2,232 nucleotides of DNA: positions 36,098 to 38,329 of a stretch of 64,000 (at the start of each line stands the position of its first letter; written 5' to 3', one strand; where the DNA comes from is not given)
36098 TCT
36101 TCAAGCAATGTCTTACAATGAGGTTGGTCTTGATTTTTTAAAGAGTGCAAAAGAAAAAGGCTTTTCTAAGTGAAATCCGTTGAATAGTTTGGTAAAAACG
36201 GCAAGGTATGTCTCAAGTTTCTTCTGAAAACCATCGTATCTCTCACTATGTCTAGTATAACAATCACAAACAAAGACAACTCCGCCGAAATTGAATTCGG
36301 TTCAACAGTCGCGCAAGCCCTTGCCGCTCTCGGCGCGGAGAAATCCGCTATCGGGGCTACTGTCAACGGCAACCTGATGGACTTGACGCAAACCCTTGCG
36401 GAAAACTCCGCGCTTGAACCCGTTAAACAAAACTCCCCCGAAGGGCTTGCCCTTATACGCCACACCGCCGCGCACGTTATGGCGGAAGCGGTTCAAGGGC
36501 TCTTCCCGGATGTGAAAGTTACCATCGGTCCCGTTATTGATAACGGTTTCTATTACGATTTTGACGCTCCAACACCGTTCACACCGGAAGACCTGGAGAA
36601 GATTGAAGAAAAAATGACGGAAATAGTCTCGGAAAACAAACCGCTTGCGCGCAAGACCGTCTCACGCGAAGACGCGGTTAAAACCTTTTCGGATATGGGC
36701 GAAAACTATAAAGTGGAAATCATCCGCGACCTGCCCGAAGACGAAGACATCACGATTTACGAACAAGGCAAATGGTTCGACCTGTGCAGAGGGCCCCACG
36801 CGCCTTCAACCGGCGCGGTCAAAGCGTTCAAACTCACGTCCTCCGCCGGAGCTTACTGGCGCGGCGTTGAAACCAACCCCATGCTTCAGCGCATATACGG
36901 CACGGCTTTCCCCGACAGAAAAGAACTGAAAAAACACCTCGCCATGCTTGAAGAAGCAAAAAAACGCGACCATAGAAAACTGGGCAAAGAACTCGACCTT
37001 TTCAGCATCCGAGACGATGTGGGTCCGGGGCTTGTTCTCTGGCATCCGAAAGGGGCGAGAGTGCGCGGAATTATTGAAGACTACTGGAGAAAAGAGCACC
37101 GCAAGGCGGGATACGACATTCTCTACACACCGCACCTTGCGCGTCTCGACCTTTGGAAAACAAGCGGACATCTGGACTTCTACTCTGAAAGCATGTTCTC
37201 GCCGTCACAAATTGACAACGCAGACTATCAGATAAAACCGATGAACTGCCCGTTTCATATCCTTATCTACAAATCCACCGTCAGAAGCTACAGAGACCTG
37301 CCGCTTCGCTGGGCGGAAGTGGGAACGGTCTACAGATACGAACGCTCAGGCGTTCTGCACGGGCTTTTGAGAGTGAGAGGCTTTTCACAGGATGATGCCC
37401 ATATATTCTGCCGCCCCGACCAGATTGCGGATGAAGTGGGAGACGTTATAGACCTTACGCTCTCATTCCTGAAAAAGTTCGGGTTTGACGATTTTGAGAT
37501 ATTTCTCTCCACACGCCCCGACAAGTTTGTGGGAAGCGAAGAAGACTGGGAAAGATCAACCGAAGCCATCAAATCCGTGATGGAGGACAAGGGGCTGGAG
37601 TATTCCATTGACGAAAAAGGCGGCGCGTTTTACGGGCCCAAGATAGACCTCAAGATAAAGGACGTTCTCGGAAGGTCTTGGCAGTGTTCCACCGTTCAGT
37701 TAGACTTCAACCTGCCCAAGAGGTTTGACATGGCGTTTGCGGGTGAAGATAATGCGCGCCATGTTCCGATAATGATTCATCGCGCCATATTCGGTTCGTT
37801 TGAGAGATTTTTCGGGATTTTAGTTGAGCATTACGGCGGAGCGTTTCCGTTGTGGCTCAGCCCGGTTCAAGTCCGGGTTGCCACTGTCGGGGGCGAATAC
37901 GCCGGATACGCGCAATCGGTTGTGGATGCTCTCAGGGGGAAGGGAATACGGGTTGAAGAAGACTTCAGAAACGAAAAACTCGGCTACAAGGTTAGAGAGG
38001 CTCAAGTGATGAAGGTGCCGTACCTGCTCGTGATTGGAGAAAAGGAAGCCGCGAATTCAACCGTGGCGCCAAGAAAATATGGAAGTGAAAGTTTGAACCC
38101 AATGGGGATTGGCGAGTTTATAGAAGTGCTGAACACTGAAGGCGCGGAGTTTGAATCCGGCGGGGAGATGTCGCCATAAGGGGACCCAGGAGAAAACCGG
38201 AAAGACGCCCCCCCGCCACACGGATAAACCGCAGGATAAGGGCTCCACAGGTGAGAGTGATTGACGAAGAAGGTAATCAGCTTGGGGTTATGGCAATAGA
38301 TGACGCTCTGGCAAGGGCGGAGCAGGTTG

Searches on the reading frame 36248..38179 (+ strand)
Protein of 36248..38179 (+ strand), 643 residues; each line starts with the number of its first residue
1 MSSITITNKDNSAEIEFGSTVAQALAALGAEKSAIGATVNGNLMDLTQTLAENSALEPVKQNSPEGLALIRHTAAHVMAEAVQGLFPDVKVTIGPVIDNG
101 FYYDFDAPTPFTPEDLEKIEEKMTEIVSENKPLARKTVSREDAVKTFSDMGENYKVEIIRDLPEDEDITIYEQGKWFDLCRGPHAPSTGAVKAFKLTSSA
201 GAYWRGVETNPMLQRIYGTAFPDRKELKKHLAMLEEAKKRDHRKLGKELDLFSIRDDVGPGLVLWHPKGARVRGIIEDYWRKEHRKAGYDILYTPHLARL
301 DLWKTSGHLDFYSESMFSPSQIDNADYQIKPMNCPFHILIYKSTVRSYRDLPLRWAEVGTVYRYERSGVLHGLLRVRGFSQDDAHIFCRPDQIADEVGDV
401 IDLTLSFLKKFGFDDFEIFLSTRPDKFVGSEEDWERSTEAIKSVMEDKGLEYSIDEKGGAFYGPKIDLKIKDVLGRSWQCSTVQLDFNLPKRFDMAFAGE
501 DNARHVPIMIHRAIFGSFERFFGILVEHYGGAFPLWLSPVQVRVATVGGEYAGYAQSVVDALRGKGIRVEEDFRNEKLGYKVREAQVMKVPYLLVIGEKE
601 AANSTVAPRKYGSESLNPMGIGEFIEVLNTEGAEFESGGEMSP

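Call 15: find_encoding_contigs(protein=window:36248-38179:+, flank=10000, max_places=6)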
Protein window:36248-38179:+ (643 aa): no gene with exactly this product is on record in the collection.

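Call 22: find_related_loci(query=window:36248-38179:+, collection=genome_contigs, flank=10000)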
Query window:36248-38179:+ (643 aa) in genome_contigs; peptide patterns used: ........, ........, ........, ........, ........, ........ (x = any residue, [..] = any of these).
600 stretches matched a pattern (row limit reached: there are more); 594 encode a relative of the query (tblastn E <= 1e-3); the best 80 are kept; 80 distinct loci.
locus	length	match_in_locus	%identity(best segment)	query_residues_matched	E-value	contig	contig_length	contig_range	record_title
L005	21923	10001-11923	82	1-642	0e+0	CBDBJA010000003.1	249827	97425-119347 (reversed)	MAG: Thermodesulfobacteriota bacterium isolate 9e4b1e2a-9897-4602-aa7f-64ffbed5bca6 genome assembly, contig: contig_3, w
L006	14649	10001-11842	69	18-631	0e+0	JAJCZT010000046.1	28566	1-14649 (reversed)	MAG: Deltaproteobacteria bacterium isolate OFTM235 OFTM235_45, whole genome shotgun sequence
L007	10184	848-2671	60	32-638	0e+0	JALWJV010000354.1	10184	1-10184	MAG: Deltaproteobacteria bacterium isolate M17_metabat1_scaf2bin.112 M17_NODE_7308_length_10184_cov_1.787809, whole geno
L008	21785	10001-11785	57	39-630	0e+0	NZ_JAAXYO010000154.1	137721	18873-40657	Igneacidithiobacillus copahuensis strain VAN18-1 Contig154, whole genome shotgun sequence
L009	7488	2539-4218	58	69-629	0e+0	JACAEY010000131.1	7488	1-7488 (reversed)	MAG: Nitrospirae bacterium isolate L.E.D.9 k119_1373787, whole genome shotgun sequence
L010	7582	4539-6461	52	1-638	0e+0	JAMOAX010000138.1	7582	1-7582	MAG: Magnetococcus sp. DMHC-8 contig-110_2532, whole genome shotgun sequence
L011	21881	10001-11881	54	1-625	0e+0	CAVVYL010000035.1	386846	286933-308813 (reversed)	MAG: uncultured Acidimicrobiia bacterium isolate MFD00962.bin.1.329 genome assembly, contig: contig_35329, whole genome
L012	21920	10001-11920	52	1-633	0e+0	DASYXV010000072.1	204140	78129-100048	MAG TPA_asm: Candidatus Acidiferrales bacterium isolate SMAG_U6317 k141_148854, whole genome shotgun sequence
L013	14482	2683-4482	55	29-631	0e+0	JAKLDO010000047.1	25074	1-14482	MAG: bacterium isolate RA.bin111 RA.bin111_47, whole genome shotgun sequence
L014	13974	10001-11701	58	65-629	0e+0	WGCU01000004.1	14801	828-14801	MAG: Spirochaetaceae bacterium isolate S145_15 k151_105544, whole genome shotgun sequence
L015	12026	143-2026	53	4-631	0e+0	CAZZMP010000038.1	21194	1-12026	MAG TPA_asm: uncultured Geobacter sp. isolate SRP192927_co3_443 genome assembly, contig: NODE_5173_length_21194_cov_34.0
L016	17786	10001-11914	53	1-631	0e+0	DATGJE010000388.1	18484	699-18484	MAG TPA_asm: Candidatus Acidiferrales bacterium isolate SMAG_U9825 k141_202392, whole genome shotgun sequence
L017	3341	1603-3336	56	2-576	0e+0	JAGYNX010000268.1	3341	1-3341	MAG: Spirochaetes bacterium isolate M55B154 268, whole genome shotgun sequence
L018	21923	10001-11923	52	1-637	0e+0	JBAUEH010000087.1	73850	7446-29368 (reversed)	MAG: Candidatus Acidiferrales bacterium isolate MFD10743_ilm_asm_bin16 k127_305066, whole genome shotgun sequence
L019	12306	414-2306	51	1-631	0e+0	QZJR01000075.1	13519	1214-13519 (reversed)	MAG: Deltaproteobacteria bacterium isolate SURF_34 Ga0104751_1006435, whole genome shotgun sequence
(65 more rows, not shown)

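Call 35: search_protein_families(library=pfam, proteins=[L005:8226-8519:+, L005:8497-8889:+, L005:9094-9819:+, L005:7860-8231:-, L005:8338-8667:-], max_evalue=0.1)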
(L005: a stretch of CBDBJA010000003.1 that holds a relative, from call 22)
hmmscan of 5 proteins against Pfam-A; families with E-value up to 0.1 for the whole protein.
L005:8226-8519:+ (97 aa): 0 families

L005:8497-8889:+ (130 aa): 1 family
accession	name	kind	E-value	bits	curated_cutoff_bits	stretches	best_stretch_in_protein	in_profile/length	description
PF01555.25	N6_N4_Mtase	-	0.023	15.1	26.7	1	43-106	159-203/221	DNA methylase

L005:9094-9819:+ (241 aa): 2 families
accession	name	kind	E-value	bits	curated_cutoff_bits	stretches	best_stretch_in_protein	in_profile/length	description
PF13567.11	DUF4131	-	0.041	14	31.6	1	2-68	30-93/165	Domain of unknown function (DUF4131)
PF00574.28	CLP_protease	-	0.061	13.6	20.2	0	67-114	50-98/182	Clp protease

L005:7860-8231:- (123 aa): 1 family
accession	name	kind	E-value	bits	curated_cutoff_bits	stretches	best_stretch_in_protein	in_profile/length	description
PF07526.16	POX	-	8.2e-05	23.6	27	0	42-61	113-132/134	Associated with HOX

L005:8338-8667:- (109 aa): 0 families

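Call 52: find_homologous_proteins(query=window:36248-38179:+, max_evalue=1e-100)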
Query window:36248-38179:+ (643 aa): 8000 proteins with E <= 1e-100 among 8000 candidates; the best 120 are listed.
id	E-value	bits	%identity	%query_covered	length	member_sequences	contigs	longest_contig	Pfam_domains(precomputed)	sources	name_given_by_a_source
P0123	0.0e+0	1482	100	100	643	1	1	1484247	PF03129.26,PF00587.31,PF07973.20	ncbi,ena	-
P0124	0.0e+0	1469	99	100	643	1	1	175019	PF03129.26,PF00587.31,PF07973.20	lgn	-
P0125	0.0e+0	1466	99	100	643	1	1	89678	PF03129.26,PF00587.31,PF07973.20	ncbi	ncbi:MAG: threonine--tRNA ligase [Thermodesulfobacteriota bacterium]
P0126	0.0e+0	1279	85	100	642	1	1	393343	PF03129.26,PF00587.31,PF07973.20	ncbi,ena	-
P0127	0.0e+0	1275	85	100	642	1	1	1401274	PF03129.26,PF00587.31,PF07973.20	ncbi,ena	-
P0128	0.0e+0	1264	84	100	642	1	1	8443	PF03129.26,PF00587.31,PF07973.20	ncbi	-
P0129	0.0e+0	1259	84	100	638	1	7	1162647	PF03129.26,PF00587.31,PF07973.20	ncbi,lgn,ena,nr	ncbi:MAG: threonine--tRNA ligase [Candidatus Mycalebacterium zealandia]|nr:MAG: threonine--tRNA liga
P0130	0.0e+0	1251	83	100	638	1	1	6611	PF03129.26,PF00587.31,PF07973.20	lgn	-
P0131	0.0e+0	1249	83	100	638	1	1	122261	PF03129.26,PF00587.31,PF07973.20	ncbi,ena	ncbi:threonine--tRNA ligase [Candidatus Mycalebacterium sp.]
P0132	0.0e+0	1249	84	98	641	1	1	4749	PF03129.26,PF00587.31,PF07973.20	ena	-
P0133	0.0e+0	1243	83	98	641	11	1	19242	PF03129.26,PF00587.31,PF07973.20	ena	-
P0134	0.0e+0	1239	82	100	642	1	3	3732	PF03129.26,PF00587.31,PF07973.20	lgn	-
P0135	0.0e+0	1236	82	100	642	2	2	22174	PF03129.26,PF00587.31,PF07973.20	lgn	-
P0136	0.0e+0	1233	82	100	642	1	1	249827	PF03129.26,PF00587.31,PF07973.20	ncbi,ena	-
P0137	0.0e+0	1073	71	98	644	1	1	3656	PF03129.26,PF00587.31,PF07973.20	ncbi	ncbi:MAG: threonine--tRNA ligase [Thermodesulfobacteriota bacterium]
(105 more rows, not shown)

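Call 53: find_encoding_contigs(protein=P0124, flank=8000, max_places=1)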
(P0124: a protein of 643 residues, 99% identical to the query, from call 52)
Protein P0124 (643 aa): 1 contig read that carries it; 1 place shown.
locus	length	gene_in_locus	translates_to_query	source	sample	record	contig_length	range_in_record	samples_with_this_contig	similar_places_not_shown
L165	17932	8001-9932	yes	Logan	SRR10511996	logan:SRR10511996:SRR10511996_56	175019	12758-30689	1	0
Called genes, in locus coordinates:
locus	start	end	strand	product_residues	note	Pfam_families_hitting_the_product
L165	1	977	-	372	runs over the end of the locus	PF01555:N6_N4_Mtase, PF18755:RAMA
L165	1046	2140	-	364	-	PF13776:DUF4172, PF02661:Fic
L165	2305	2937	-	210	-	PF02581:TMP-TENI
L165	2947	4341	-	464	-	PF00291:PALP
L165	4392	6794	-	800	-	PF07715:Plug, PF00593:TonB_dep_Rec_b-barrel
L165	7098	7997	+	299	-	PF14088:DUF4268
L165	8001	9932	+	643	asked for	PF07973:tRNA_SAD, PF00587:tRNA-synt_2b, PF03129:HGTP_anticodon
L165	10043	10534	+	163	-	PF05198:IF3_N, PF00707:IF3_C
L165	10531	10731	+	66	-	PF01632:Ribosomal_L35p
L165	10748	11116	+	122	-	PF00453:Ribosomal_L20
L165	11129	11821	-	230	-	PF00730:HhH-GPD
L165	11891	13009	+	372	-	PF01571:GCV_T, PF08669:GCV_T_C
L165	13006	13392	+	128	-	PF01597:GCV_H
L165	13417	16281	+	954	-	PF02347:GDC-P, PF00266:Aminotran_5 (faint), PF02347:GDC-P, PF21478:GcvP2_C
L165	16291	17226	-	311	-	PF13623:SurA_N_2 (weak), PF13624:SurA_N_3, PF09312:SurA_N (weak), PF13145:Rotamase_2, PF13616:Rotamase_3, PF00639:Rotamase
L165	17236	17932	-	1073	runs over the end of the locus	PF17757:UvrB_inter, PF02559:CarD_TRCF_RID, PF00270:DEAD, PF04851:ResIII, PF00271:Helicase_C, PF03461:TRCF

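Call 54: find_encoding_contigs(protein=P0125, flank=8000, max_places=1)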
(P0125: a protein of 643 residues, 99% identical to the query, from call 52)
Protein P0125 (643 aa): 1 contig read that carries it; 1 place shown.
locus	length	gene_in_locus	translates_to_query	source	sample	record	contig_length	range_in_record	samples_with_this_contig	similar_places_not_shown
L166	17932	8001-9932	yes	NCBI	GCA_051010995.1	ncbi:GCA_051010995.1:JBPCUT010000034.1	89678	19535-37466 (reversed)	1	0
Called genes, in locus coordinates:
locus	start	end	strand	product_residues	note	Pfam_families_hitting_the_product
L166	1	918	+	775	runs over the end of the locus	PF13086:AAA_11, PF13604:AAA_30 (faint), PF13245:AAA_19 (faint), PF13086:AAA_11, PF13087:AAA_12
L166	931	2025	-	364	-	PF13776:DUF4172, PF02661:Fic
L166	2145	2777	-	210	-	PF02581:TMP-TENI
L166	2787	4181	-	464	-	PF00291:PALP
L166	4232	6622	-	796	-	PF07715:Plug, PF00593:TonB_dep_Rec_b-barrel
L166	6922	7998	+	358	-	PF10544:T5orf172, PF13455:MUG113 (weak), PF18899:DUF5655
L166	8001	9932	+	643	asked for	PF07973:tRNA_SAD, PF00587:tRNA-synt_2b, PF03129:HGTP_anticodon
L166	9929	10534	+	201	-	PF05198:IF3_N, PF00707:IF3_C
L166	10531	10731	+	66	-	PF01632:Ribosomal_L35p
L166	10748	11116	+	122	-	PF00453:Ribosomal_L20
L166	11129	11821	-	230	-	PF00730:HhH-GPD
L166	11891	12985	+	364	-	PF01571:GCV_T, PF08669:GCV_T_C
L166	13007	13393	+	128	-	PF01597:GCV_H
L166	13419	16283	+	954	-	PF02347:GDC-P, PF00266:Aminotran_5 (faint), PF02347:GDC-P, PF21478:GcvP2_C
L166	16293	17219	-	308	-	PF13623:SurA_N_2 (weak), PF13624:SurA_N_3, PF09312:SurA_N (weak), PF13145:Rotamase_2, PF13616:Rotamase_3, PF00639:Rotamase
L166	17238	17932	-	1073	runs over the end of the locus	PF17757:UvrB_inter, PF02559:CarD_TRCF_RID, PF00270:DEAD, PF04851:ResIII, PF00271:Helicase_C, PF03461:TRCF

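Call 55: find_encoding_contigs(protein=P0127, flank=8000, max_places=1)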
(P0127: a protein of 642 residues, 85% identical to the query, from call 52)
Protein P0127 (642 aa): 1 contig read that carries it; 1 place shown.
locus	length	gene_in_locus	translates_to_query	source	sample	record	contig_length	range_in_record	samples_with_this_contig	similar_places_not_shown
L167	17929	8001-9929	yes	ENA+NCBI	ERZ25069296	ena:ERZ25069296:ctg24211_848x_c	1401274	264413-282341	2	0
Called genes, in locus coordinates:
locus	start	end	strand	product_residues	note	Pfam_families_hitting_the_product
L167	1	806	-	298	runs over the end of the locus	PF03167:UDG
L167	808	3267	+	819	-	PF00133:tRNA-synt_1, PF01406:tRNA-synt_1e (faint), PF09334:tRNA-synt_1g, PF13603:tRNA-synt_1_2, PF00133:tRNA-synt_1, PF09334:tRNA-synt_1g (weak), PF08264:Anticodon_1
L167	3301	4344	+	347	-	PF01916:DS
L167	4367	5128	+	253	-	PF00106:adh_short, PF08659:KR, PF13561:adh_short_C2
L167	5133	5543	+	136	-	-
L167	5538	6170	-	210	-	PF02581:TMP-TENI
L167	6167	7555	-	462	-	PF00291:PALP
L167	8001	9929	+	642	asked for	PF07973:tRNA_SAD, PF00587:tRNA-synt_2b, PF03129:HGTP_anticodon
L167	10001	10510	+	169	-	PF05198:IF3_N, PF00707:IF3_C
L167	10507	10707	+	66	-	PF01632:Ribosomal_L35p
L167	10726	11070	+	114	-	PF00453:Ribosomal_L20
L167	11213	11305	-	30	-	-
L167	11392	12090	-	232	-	PF00730:HhH-GPD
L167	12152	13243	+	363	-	PF01571:GCV_T, PF08669:GCV_T_C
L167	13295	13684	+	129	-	PF01597:GCV_H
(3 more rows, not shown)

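Call 56: find_encoding_contigs(protein=P0129, flank=8000, max_places=1)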
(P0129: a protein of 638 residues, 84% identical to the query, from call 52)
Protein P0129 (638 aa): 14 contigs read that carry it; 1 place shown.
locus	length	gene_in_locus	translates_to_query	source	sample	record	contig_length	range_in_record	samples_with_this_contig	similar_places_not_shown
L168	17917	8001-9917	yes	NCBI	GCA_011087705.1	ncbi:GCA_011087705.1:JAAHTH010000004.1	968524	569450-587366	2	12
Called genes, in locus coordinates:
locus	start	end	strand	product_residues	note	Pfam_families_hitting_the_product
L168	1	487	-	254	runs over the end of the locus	PF03167:UDG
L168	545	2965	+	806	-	PF00133:tRNA-synt_1, PF01921:tRNA-synt_1f (faint), PF01406:tRNA-synt_1e (faint), PF09334:tRNA-synt_1g, PF13603:tRNA-synt_1_2, PF00133:tRNA-synt_1, PF09334:tRNA-synt_1g (weak), PF08264:Anticodon_1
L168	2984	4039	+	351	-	PF01916:DS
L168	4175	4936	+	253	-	PF00106:adh_short, PF08659:KR, PF13561:adh_short_C2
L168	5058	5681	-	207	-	PF01729:QRPTase_C (faint), PF02581:TMP-TENI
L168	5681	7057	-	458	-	PF00291:PALP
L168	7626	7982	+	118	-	-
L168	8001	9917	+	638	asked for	PF07973:tRNA_SAD, PF00587:tRNA-synt_2b, PF03129:HGTP_anticodon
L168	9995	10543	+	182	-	PF05198:IF3_N, PF00707:IF3_C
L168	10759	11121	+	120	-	PF00453:Ribosomal_L20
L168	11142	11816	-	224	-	PF00730:HhH-GPD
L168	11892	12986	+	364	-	PF01571:GCV_T, PF08669:GCV_T_C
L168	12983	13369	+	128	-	PF01597:GCV_H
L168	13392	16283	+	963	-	PF02347:GDC-P, PF00266:Aminotran_5 (weak), PF21478:GcvP2_C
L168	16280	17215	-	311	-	PF13623:SurA_N_2 (weak), PF13624:SurA_N_3, PF09312:SurA_N (weak), PF13145:Rotamase_2, PF13616:Rotamase_3, PF00639:Rotamase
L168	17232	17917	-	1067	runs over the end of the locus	PF17757:UvrB_inter, PF02559:CarD_TRCF_RID, PF00270:DEAD, PF04851:ResIII, PF00271:Helicase_C, PF03461:TRCF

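Call 62: search_protein_families(library=padloc, proteins=[L165:7098-7997:+, L166:6922-7998:+, L168:7626-7982:+, L005:9094-9819:+], max_evalue=0.01)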
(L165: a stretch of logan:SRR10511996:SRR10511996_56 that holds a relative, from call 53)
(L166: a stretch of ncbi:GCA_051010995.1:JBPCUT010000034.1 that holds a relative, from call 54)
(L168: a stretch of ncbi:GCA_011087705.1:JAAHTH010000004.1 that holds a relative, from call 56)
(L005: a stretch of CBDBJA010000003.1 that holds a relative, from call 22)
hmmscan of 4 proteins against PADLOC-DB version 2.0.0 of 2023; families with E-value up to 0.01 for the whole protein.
L165:7098-7997:+ (299 aa): 5 families
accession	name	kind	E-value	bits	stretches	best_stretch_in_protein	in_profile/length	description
PDLC04911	PDC-S11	-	3.2e-91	303.9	1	1-296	1-311/318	-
PDLC04912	PDC-S11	-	4.2e-82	273.8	1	1-295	1-308/313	-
PDLC04914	PDC-S11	-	2.8e-64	215.3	1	1-295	1-306/314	-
PDLC04913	PDC-S11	-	1.3e-06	25.7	1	167-295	228-362/375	-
PDLC00387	SduA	-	0.0068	13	1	42-129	413-500/546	DUF4263 domain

L166:6922-7998:+ (358 aa): 5 families
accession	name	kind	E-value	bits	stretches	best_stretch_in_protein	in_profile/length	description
PDLC05041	PDC-S57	-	2.4e-47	159.3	1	24-224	18-209/212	-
PDLC05043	PDC-S57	-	4e-34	116.1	1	5-224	8-219/221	-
PDLC04945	PDC-S18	-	1.4e-30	104.7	1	216-349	167-301/302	-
PDLC04946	PDC-S18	-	2.6e-26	90.5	1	222-352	191-323/365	-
PDLC05042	PDC-S57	-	1.1e-05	23.2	1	6-103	12-99/245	-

L168:7626-7982:+ (118 aa): 0 families

L005:9094-9819:+ (241 aa): 0 families

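Call 74: find_encoding_contigs(protein=P0135, flank=7000, max_places=1)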
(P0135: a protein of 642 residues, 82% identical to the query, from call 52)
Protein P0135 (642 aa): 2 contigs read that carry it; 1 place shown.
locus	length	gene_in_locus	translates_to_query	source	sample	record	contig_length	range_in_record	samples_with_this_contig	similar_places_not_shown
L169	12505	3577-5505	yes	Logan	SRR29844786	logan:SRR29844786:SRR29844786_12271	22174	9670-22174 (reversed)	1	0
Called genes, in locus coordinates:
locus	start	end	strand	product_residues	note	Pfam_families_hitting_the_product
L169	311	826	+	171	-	-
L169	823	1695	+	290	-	PF01555:N6_N4_Mtase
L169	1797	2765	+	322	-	PF01555:N6_N4_Mtase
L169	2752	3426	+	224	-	PF09573:RE_TaqI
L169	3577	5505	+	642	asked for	PF07973:tRNA_SAD, PF00587:tRNA-synt_2b, PF03129:HGTP_anticodon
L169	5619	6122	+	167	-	PF05198:IF3_N, PF00707:IF3_C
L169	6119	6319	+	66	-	PF01632:Ribosomal_L35p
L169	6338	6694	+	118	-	PF00453:Ribosomal_L20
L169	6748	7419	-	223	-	PF00730:HhH-GPD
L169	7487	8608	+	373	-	PF01571:GCV_T, PF08669:GCV_T_C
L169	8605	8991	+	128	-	PF01597:GCV_H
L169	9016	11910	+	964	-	PF02347:GDC-P, PF21478:GcvP2_C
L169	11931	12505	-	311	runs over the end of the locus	PF13623:SurA_N_2 (weak), PF13624:SurA_N_3, PF09312:SurA_N (weak), PF13145:Rotamase_2, PF13616:Rotamase_3, PF00639:Rotamase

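Call 75: find_encoding_contigs(protein=P0126, flank=7000, max_places=1)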
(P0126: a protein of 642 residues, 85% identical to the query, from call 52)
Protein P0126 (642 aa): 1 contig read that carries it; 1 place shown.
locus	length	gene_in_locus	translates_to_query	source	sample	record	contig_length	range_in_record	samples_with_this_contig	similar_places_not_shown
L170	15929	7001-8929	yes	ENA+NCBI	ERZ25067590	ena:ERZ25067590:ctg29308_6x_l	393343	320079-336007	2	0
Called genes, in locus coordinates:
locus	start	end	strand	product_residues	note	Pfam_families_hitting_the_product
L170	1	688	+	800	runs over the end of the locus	PF00133:tRNA-synt_1, PF01921:tRNA-synt_1f (faint), PF09334:tRNA-synt_1g, PF13603:tRNA-synt_1_2, PF00133:tRNA-synt_1, PF09334:tRNA-synt_1g (weak), PF01406:tRNA-synt_1e (weak), PF08264:Anticodon_1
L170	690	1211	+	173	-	PF07799:DUF1643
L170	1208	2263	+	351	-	PF01916:DS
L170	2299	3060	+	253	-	PF00106:adh_short, PF08659:KR, PF13561:adh_short_C2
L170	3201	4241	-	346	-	PF19821:Phage_capsid_2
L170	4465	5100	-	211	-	PF02581:TMP-TENI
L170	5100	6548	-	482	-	PF00291:PALP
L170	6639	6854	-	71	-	-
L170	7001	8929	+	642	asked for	PF07973:tRNA_SAD, PF00587:tRNA-synt_2b, PF03129:HGTP_anticodon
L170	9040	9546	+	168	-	PF05198:IF3_N, PF00707:IF3_C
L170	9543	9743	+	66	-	PF01632:Ribosomal_L35p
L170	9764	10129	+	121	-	PF00453:Ribosomal_L20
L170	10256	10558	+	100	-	-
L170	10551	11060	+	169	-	PF06114:Peptidase_M78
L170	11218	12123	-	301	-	PF09858:DUF2085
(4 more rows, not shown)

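Call 76: find_encoding_contigs(protein=P0131, flank=7000, max_places=1)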
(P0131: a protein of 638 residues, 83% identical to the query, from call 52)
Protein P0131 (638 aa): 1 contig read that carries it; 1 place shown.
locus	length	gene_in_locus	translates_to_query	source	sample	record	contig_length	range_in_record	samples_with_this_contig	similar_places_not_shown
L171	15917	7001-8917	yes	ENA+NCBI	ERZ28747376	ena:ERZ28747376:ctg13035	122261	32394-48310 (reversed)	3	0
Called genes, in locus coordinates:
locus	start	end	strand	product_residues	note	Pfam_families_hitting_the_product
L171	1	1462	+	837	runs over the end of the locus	PF00133:tRNA-synt_1, PF01921:tRNA-synt_1f (faint), PF01406:tRNA-synt_1e (faint), PF09334:tRNA-synt_1g, PF13603:tRNA-synt_1_2, PF00133:tRNA-synt_1, PF09334:tRNA-synt_1g (weak), PF08264:Anticodon_1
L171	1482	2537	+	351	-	PF01916:DS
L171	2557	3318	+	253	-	PF00106:adh_short, PF08659:KR, PF13561:adh_short_C2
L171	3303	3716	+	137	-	-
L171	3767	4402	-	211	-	PF02581:TMP-TENI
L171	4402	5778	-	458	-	PF00291:PALP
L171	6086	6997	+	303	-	PF10544:T5orf172, PF13455:MUG113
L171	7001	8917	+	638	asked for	PF07973:tRNA_SAD, PF00587:tRNA-synt_2b, PF03129:HGTP_anticodon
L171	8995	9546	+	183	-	PF05198:IF3_N, PF00707:IF3_C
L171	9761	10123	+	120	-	PF00453:Ribosomal_L20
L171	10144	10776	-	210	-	PF00730:HhH-GPD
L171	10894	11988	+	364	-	PF01571:GCV_T, PF08669:GCV_T_C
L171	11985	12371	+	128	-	PF01597:GCV_H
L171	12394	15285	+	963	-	PF02347:GDC-P, PF01212:Beta_elim_lyase (faint), PF02347:GDC-P, PF00266:Aminotran_5 (weak), PF21478:GcvP2_C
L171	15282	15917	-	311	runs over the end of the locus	PF13623:SurA_N_2 (faint), PF13624:SurA_N_3, PF09312:SurA_N (weak), PF13145:Rotamase_2, PF13616:Rotamase_3, PF00639:Rotamase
